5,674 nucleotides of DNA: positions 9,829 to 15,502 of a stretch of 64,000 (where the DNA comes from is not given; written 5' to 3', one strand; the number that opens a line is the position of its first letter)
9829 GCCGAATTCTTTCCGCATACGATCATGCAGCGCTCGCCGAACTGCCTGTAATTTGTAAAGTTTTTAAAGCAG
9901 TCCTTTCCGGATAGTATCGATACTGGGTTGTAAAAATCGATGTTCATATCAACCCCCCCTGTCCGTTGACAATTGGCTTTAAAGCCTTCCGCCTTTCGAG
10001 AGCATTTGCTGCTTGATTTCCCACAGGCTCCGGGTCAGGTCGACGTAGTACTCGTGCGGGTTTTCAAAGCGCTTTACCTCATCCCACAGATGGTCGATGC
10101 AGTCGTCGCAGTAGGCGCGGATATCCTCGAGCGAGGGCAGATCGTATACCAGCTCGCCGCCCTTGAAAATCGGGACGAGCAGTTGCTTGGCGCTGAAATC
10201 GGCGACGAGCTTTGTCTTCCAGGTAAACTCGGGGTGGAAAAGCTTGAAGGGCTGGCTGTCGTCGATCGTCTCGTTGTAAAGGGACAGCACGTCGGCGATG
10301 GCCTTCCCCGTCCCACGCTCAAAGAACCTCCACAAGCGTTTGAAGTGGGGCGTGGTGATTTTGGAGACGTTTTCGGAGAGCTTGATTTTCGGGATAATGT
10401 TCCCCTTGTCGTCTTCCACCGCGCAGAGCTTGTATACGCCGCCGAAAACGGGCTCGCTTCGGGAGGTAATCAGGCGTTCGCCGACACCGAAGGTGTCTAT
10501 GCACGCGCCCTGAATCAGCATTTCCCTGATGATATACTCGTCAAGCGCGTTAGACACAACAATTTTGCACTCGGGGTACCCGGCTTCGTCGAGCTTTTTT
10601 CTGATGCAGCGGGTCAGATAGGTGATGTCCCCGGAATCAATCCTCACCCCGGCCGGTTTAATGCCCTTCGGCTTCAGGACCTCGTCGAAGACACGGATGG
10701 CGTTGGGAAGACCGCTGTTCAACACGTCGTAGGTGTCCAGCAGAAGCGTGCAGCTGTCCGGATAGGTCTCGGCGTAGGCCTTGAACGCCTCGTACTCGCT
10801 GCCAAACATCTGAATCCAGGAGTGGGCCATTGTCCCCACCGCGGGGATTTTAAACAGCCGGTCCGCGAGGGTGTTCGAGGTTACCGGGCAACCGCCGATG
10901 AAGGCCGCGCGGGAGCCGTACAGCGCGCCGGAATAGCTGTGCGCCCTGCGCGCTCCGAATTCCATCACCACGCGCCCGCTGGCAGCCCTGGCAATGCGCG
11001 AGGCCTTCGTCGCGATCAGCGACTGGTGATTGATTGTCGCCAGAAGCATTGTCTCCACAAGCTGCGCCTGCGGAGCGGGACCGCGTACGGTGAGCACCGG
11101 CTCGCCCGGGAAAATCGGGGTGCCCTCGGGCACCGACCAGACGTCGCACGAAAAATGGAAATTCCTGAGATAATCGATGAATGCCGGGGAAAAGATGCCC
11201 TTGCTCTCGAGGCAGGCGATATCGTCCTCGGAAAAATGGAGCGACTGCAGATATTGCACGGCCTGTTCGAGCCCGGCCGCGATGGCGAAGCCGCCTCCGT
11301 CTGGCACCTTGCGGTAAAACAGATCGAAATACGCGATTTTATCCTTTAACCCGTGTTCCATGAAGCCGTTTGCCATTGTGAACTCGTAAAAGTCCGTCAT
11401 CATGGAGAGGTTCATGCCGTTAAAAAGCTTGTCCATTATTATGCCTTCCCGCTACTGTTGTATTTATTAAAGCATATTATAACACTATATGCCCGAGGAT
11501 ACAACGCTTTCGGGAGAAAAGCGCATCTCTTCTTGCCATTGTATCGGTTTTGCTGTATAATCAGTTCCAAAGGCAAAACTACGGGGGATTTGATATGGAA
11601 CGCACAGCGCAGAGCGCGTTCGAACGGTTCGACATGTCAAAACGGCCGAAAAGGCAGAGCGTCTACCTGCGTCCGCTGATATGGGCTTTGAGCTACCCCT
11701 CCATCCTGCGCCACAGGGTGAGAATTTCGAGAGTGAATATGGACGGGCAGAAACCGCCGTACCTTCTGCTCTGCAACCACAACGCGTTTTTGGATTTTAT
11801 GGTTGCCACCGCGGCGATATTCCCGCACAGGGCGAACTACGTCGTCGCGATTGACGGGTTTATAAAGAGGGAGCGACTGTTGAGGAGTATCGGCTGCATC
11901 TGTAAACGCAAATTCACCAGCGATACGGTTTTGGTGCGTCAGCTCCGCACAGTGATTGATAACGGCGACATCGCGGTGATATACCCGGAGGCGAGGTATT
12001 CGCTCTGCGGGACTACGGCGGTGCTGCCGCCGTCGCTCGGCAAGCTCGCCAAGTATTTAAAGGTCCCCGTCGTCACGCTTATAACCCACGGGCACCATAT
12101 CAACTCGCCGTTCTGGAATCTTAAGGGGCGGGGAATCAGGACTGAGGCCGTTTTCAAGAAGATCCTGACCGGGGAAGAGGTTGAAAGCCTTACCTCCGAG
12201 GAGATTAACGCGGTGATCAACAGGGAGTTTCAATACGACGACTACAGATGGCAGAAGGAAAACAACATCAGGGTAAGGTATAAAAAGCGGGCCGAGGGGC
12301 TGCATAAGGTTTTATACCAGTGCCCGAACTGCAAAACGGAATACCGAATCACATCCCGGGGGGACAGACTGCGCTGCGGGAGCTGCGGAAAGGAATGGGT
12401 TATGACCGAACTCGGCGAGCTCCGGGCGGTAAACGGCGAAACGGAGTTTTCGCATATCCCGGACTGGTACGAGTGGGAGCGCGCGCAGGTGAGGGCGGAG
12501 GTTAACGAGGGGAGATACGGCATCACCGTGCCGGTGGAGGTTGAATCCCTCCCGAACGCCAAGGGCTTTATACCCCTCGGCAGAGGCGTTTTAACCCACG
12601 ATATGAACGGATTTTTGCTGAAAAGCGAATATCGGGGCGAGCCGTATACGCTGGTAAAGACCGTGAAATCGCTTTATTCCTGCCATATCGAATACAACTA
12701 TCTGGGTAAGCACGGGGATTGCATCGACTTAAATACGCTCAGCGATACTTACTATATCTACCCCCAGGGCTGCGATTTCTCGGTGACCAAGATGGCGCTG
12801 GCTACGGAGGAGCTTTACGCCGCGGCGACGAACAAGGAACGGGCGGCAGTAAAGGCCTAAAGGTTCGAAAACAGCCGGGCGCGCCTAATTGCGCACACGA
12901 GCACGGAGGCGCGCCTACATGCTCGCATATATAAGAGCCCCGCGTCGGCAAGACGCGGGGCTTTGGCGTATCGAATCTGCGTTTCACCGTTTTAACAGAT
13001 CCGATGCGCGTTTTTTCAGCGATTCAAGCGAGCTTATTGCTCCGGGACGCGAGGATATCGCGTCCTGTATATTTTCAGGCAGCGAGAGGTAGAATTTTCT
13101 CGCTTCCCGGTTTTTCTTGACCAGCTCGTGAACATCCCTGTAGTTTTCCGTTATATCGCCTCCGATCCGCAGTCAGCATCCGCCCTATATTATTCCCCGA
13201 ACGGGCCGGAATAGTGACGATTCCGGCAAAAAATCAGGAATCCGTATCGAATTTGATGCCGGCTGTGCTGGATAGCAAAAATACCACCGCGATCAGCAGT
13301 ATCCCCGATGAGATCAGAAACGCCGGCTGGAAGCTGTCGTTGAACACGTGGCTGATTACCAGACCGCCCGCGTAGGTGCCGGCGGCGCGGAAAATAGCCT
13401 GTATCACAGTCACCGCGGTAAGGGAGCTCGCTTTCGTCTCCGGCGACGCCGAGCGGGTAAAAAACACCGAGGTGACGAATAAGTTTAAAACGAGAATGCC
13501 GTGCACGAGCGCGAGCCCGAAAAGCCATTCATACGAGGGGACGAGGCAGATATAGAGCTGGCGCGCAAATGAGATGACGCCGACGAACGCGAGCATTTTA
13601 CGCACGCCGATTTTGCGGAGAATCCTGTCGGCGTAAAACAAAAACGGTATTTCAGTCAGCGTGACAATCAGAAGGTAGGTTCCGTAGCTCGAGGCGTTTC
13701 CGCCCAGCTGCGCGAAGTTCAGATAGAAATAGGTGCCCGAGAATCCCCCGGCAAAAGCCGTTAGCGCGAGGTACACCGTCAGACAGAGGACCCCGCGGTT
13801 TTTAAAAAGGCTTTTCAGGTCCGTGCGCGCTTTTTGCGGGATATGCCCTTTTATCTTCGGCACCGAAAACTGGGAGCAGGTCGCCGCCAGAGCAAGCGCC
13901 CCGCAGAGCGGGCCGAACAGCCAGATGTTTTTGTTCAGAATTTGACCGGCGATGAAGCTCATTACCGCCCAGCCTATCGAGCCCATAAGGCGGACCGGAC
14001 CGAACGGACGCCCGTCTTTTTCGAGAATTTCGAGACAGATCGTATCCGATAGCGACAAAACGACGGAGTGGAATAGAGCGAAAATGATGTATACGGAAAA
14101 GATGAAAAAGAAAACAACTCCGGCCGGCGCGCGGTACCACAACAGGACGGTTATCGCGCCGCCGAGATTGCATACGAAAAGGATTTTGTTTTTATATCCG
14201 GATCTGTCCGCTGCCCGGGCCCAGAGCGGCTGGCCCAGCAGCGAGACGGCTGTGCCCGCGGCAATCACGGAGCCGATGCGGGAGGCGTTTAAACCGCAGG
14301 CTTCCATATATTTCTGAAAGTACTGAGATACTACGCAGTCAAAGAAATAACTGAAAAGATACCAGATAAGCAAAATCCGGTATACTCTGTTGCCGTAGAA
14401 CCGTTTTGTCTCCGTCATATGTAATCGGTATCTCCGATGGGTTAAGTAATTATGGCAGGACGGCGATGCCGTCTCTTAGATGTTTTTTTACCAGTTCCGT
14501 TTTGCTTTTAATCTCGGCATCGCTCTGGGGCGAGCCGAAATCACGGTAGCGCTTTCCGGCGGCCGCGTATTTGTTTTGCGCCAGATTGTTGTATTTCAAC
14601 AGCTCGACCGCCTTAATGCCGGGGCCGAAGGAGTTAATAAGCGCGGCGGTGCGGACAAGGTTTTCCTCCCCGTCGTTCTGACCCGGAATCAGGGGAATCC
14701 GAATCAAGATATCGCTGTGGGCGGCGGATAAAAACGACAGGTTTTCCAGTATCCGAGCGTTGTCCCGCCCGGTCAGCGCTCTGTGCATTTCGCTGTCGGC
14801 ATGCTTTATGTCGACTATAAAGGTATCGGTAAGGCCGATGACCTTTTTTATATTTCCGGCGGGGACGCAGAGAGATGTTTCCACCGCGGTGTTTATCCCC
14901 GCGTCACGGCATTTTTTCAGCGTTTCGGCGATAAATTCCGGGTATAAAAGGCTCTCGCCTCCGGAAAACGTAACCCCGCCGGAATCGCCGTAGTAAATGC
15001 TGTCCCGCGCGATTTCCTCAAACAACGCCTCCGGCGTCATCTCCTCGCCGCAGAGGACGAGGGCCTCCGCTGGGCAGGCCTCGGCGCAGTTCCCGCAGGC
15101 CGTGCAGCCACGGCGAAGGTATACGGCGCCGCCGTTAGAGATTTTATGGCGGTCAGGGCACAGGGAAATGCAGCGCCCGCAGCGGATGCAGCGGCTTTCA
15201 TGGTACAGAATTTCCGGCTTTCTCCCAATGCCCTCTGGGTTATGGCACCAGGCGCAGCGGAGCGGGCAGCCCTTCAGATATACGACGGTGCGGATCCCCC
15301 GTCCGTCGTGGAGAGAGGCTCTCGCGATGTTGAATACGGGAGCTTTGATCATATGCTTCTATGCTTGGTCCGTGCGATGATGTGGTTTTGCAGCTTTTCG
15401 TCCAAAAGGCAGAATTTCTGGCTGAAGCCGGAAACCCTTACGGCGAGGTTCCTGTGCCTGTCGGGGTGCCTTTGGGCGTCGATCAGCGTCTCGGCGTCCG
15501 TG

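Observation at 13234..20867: GH-like protein, glycyl-radical enzyme, activase and LacY-like MFS in one operon next to a flavodoxin: candidate undescribed radical glycoside-catabolic system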

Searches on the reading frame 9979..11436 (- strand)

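Call 35: search_protein_families(library=pfam, proteins=[window:9979-11436:-], max_evalue=0.00001)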
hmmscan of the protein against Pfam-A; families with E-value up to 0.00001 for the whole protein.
window:9979-11436:- (485 aa): 4 families
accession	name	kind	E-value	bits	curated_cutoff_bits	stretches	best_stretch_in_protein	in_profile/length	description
PF17767.7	NAPRTase_N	-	2.2e-37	128.6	32.6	1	12-136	1-125/125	Nicotinate phosphoribosyltransferase (NAPRTase) N-terminal domain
PF17956.6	NAPRTase_C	-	2.2e-36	125.1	23.3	1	366-475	2-111/111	Nicotinate phosphoribosyltransferase C-terminal domain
PF02749.22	QRPTase_N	-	2.4e-07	31.3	27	1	94-139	38-82/82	Quinolinate phosphoribosyl transferase, N-terminal domain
PF04095.22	NAPRTase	-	6.2e-07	29.8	20.8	1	157-324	3-180/239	Nicotinate phosphoribosyltransferase (NAPRTase) family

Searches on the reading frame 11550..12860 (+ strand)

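Call 35: search_protein_families(library=pfam, proteins=[window:11550-12860:+], max_evalue=0.00001)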
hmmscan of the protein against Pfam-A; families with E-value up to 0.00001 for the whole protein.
window:11550-12860:+ (436 aa): 1 family
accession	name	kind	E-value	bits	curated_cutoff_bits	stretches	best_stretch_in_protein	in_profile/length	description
PF01553.26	Acyltransferase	-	3.5e-07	30.5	23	1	67-177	12-129/132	Acyltransferase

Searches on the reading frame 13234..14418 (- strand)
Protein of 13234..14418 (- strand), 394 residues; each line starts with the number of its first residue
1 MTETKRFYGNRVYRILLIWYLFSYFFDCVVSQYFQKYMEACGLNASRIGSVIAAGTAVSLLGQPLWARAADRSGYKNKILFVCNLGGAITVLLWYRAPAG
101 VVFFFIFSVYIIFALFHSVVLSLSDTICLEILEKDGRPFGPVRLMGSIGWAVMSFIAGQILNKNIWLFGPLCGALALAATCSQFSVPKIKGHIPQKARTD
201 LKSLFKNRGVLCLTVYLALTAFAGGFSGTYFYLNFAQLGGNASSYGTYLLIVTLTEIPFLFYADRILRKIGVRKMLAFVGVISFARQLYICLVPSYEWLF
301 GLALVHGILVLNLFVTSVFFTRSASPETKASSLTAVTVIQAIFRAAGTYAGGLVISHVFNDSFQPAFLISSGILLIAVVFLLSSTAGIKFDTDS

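Call 4: search_protein_families(library=pfam, proteins=[window:13234-14418:-], max_evalue=0.01)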
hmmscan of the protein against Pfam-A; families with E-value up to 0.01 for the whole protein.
window:13234-14418:- (394 aa): 5 families
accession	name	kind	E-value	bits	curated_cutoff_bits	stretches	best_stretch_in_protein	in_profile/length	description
PF12832.13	MFS_1_like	-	1.4e-37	130.1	25.2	1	15-357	3-364/373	MFS_1 like family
PF07690.21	MFS_1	-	3.7e-20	72.6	33.4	2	20-235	5-227/347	Major Facilitator Superfamily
PF03825.22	Nuc_H_symport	-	2e-12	47.3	25.9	1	34-381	25-391/400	Nucleoside H+ symporter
PF13347.12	MFS_2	-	2.7e-07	30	27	2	4-122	217-335/427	MFS/sugar transport protein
PF06779.20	MFS_4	-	0.00027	20.9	26.3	1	165-380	152-362/364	Uncharacterised MFS-type transporter YbfB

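Call 5: search_protein_families(library=ncbifam, proteins=[window:13234-14418:-], max_evalue=0.01)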
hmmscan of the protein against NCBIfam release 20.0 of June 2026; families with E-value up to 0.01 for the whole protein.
window:13234-14418:- (394 aa): 5 families
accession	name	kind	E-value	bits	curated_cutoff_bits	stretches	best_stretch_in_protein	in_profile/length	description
TIGR00899.1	2A0120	subfamily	2.6e-18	66.3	522.3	1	42-382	29-371/375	sugar efflux transporter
NF008346.0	PRK11128.1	equivalog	9.3e-12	44.8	259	1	20-370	12-364/383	3-phenylpropionate MFS transporter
NF007077.0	PRK09528.1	subfamily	7.8e-11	41.1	429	1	9-380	9-399/421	galactoside permease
TIGR00902.1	2A0127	subfamily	1.6e-08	34.1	698.9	1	15-310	8-307/388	3-phenylpropionate MFS transporter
NF037955.1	mfs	subfamily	1.3e-06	27.7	100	1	33-354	19-344/366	MFS transporter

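Call 56: find_homologous_proteins(query=window:13234-14418:-, max_evalue=1e-10)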
Query window:13234-14418:- (394 aa): 3 proteins with E <= 1e-10 among 8000 candidates.
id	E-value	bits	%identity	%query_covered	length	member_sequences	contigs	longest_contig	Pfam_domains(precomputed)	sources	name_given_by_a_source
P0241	9.6e-255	863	100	100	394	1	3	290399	PF03825.23,PF13347.13,PF12832.14,PF07690.22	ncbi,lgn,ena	-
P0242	5.5e-157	541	63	99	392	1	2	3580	PF03825.23,PF13347.13,PF01306.26,PF12832.14,PF07690.22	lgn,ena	-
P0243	6.8e-154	531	61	99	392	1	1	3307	PF03825.23,PF13347.13,PF01306.26,PF12832.14,PF07690.22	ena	-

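Call 57: find_encoding_contigs(protein=P0242, flank=5000, max_places=3)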
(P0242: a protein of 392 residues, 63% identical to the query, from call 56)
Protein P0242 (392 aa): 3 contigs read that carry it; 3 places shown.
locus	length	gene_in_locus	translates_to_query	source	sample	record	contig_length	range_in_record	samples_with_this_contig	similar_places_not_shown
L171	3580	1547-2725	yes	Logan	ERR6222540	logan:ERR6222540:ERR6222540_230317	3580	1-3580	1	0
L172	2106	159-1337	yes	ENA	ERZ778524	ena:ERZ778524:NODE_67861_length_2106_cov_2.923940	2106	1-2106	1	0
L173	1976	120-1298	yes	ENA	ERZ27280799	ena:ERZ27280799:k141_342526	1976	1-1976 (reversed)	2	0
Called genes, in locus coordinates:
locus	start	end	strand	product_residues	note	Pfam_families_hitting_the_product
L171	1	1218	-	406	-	?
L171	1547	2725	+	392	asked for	PF01306:LacY_symp (weak), PF03825:Nuc_H_symport, PF07690:MFS_1, PF12832:MFS_1_like, PF13347:MFS_2 (faint), PF07690:MFS_1 (weak)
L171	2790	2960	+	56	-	-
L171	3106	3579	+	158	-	?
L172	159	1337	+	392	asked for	PF01306:LacY_symp (weak), PF03825:Nuc_H_symport, PF07690:MFS_1, PF12832:MFS_1_like, PF13347:MFS_2 (faint), PF07690:MFS_1 (weak)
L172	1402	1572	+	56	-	-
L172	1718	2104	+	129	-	?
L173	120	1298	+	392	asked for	PF01306:LacY_symp (weak), PF03825:Nuc_H_symport, PF07690:MFS_1, PF12832:MFS_1_like, PF13347:MFS_2 (faint), PF07690:MFS_1 (weak)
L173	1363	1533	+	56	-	-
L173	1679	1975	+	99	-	?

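Call 58: find_encoding_contigs(protein=P0243, flank=5000, max_places=3)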
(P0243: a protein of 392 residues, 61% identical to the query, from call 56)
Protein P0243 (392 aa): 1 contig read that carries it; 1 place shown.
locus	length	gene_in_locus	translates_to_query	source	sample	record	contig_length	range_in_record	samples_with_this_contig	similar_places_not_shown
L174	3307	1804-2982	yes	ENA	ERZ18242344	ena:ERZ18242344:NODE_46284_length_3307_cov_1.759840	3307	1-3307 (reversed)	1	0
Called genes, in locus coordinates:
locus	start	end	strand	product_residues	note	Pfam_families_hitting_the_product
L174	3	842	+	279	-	?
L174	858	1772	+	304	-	PF13353:Fer4_12, PF12797:Fer4_2 (weak), PF00037:Fer4 (weak), PF12837:Fer4_6 (weak), PF12838:Fer4_7 (weak), PF13187:Fer4_9 (weak), PF14697:Fer4_21, PF04055:Radical_SAM, +4 more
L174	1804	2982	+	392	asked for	PF01306:LacY_symp (weak), PF03825:Nuc_H_symport, PF07690:MFS_1, PF12832:MFS_1_like, PF13347:MFS_2 (weak)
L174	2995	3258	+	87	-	-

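Call 68: search_protein_families(library=pfam, proteins=[L171:1-1218:-], max_evalue=0.001)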
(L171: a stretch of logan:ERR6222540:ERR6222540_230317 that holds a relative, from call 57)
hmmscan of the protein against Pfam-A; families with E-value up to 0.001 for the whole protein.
L171:1-1218:- (406 aa): 1 family
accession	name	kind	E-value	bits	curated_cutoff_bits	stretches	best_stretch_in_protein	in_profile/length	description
PF03323.18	GerA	-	4.3e-128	428.2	27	1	65-406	3-344/466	Bacillus/Clostridium GerA spore germination protein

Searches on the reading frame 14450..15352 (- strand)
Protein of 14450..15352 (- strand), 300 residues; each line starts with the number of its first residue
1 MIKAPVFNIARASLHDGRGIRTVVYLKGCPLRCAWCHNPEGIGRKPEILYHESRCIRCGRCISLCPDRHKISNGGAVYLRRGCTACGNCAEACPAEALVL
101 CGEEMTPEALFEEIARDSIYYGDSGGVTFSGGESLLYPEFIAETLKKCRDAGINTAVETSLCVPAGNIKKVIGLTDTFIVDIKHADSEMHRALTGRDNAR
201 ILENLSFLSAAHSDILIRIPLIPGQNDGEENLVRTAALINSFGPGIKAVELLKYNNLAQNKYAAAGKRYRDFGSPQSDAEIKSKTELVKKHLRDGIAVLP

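Call 4: search_protein_families(library=pfam, proteins=[window:14450-15352:-], max_evalue=0.01)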
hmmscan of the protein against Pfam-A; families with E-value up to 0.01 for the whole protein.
window:14450-15352:- (300 aa): 15 families
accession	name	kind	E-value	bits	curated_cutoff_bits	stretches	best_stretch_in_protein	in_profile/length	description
PF04055.27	Radical_SAM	-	1.7e-19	71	29.5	1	100-234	23-164/166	Radical SAM superfamily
PF00037.32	Fer4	-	3.9e-10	39.5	21.1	2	50-66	3-19/24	4Fe-4S binding domain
PF13353.11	Fer4_12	-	3.2e-09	37.6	22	1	16-45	2-31/137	4Fe-4S single cluster domain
PF13237.11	Fer4_10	-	6.1e-08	32.9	25.5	1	49-94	3-53/53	4Fe-4S dicluster domain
PF14697.11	Fer4_21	-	5e-07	30.2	35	1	51-97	4-56/59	4Fe-4S dicluster domain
PF12838.12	Fer4_7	-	7.2e-07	30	27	1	83-97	2-16/52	4Fe-4S dicluster domain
PF12837.12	Fer4_6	-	2e-06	27.9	25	1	52-67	6-21/24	4Fe-4S binding domain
PF13484.11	Fer4_16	-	1.1e-05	26.5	30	1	83-101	2-20/66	4Fe-4S double cluster binding domain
PF13187.11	Fer4_9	-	1.2e-05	25.7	27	1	54-97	1-51/52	4Fe-4S dicluster domain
PF12797.12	Fer4_2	-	1.6e-05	25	24.5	1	48-66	3-21/22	4Fe-4S binding domain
PF13746.11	Fer4_18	-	0.00094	19.8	27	1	52-94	58-96/114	4Fe-4S dicluster domain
PF12800.12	Fer4_4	-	0.002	18.8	24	1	53-67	2-16/17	4Fe-4S binding domain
PF19238.5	Radical_SAM_2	-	0.0043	17.2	26.7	1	180-248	82-150/151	Radical SAM-like domain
PF13183.11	Fer4_8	-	0.0068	17.4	27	0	53-96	3-67/68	4Fe-4S dicluster domain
PF13370.11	Fer4_13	-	0.0077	17.3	24.5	0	53-77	4-29/58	4Fe-4S single cluster domain of Ferredoxin I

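Call 5: search_protein_families(library=ncbifam, proteins=[window:14450-15352:-], max_evalue=0.01)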
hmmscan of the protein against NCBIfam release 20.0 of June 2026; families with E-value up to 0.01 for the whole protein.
window:14450-15352:- (300 aa): 55 families (the best 25 are shown)
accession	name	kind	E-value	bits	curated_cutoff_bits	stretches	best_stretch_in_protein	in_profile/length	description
TIGR02494.1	PFLE_PFLC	subfamily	1.5e-94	316.5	174.35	1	6-288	1-288/293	glycyl-radical enzyme activating protein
NF043069.1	T4HPD_activ_SAM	equivalog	1.3e-85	287.4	425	1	5-275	3-276/299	trans-4-hydroxy-L-proline dehydratase activase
NF033719.1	ind_deCO2_activ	equivalog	4.6e-78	262.6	425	1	6-289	3-294/302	indoleacetate decarboxylase activase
NF048010.1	SfplDhtActHpsHDes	equivalog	1.3e-77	260.6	430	1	5-278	7-287/298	(2S)-3-sulfopropanediol dehydratase activating enzyme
TIGR04395.1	cutC_activ_rSAM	equivalog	4.6e-77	259.3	360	1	3-281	4-290/309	choline TMA-lyase-activating enzyme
NF048008.1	SfplDhtActHpfHKleb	equivalog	1.5e-72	244.5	500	1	6-270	2-274/308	(2S)-3-sulfopropanediol dehydratase activating enzyme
NF033717.2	HPDL_rSAM_activ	equivalog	3.9e-68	230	420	1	3-296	3-301/311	4-hydroxyphenylacetate decarboxylase activase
TIGR04003.1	rSAM_BssD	equivalog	2e-63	214.4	496.45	1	7-271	4-278/314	[benzylsuccinate synthase]-activating enzyme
NF007483.0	PRK10076.1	equivalog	6.6e-55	186.3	326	2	83-283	76-276/292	[formate-C-acetyltransferase]-activating enzyme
TIGR02493.1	PFLA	equivalog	2.1e-49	168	231.75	2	82-289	24-233/235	pyruvate formate-lyase-activating protein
TIGR04041.1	activase_YjjW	hypoth_equivalog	1.1e-48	166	250.2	1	4-257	2-241/276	YjjW family glycine radical enzyme activase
NF008356.0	PRK11145.1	equivalog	7.2e-34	117.2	375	2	101-271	47-219/246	pyruvate formate lyase 1-activating protein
TIGR02495.1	NrdG2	equivalog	4e-18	65.5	131.15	2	82-241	25-182/193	anaerobic ribonucleoside-triphosphate reductase activating protein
TIGR02491.1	NrdG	equivalog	9.7e-10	38.6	126.1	1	8-41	4-37/154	anaerobic ribonucleoside-triphosphate reductase activating protein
TIGR04337.1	AmmeMemoSam_rS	hypoth_equivalog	1.1e-08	34.3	220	1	104-239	99-234/349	AmmeMemoRadiSam system radical SAM enzyme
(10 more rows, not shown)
